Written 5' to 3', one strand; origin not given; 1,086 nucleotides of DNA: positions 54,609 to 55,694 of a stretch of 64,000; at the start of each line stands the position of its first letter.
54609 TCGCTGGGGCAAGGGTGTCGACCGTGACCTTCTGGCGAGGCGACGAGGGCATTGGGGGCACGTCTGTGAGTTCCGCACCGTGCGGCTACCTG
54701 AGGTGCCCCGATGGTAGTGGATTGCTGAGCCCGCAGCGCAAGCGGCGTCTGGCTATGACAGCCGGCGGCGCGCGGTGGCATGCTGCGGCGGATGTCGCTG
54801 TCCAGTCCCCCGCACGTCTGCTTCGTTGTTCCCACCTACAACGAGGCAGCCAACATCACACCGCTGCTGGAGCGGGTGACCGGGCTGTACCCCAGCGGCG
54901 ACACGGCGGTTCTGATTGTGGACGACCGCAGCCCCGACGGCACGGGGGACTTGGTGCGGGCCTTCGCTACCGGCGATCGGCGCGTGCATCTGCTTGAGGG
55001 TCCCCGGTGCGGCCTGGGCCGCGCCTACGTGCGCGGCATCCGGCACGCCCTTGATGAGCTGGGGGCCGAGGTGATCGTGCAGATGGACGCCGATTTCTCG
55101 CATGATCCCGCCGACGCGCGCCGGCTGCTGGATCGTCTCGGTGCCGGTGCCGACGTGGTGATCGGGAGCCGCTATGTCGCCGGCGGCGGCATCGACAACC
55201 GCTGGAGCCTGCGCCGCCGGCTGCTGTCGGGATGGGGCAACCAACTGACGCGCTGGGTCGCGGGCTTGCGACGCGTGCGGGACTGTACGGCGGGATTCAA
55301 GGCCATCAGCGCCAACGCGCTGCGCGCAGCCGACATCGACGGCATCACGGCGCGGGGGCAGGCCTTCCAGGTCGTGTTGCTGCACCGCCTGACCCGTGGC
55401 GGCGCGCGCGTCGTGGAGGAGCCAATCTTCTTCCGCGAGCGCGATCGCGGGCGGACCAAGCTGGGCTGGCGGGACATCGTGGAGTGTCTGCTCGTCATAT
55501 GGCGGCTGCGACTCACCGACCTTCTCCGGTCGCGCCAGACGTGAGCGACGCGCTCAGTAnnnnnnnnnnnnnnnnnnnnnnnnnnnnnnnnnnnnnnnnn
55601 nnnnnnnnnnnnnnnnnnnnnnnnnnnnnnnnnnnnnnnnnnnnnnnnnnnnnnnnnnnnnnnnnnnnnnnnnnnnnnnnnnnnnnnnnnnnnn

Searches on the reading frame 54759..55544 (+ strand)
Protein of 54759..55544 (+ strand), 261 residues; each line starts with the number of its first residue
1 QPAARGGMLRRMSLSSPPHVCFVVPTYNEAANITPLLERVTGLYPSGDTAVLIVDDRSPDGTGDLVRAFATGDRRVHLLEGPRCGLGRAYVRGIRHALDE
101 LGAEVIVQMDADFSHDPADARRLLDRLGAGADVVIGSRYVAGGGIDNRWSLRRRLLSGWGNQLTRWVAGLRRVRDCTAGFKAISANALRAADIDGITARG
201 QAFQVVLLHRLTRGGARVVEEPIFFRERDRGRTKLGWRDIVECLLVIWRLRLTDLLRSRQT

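Call 45: search_protein_families(library=pfam, proteins=[window:54759-55544:+], max_evalue=0.00001)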
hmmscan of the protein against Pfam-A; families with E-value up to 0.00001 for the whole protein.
window:54759-55544:+ (261 aa): 1 family
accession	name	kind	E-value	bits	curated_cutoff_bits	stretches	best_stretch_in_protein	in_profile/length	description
PF00535.33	Glycos_transf_2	-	1.3e-27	97.2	23.3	1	22-188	2-164/168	Glycosyl transferase family 2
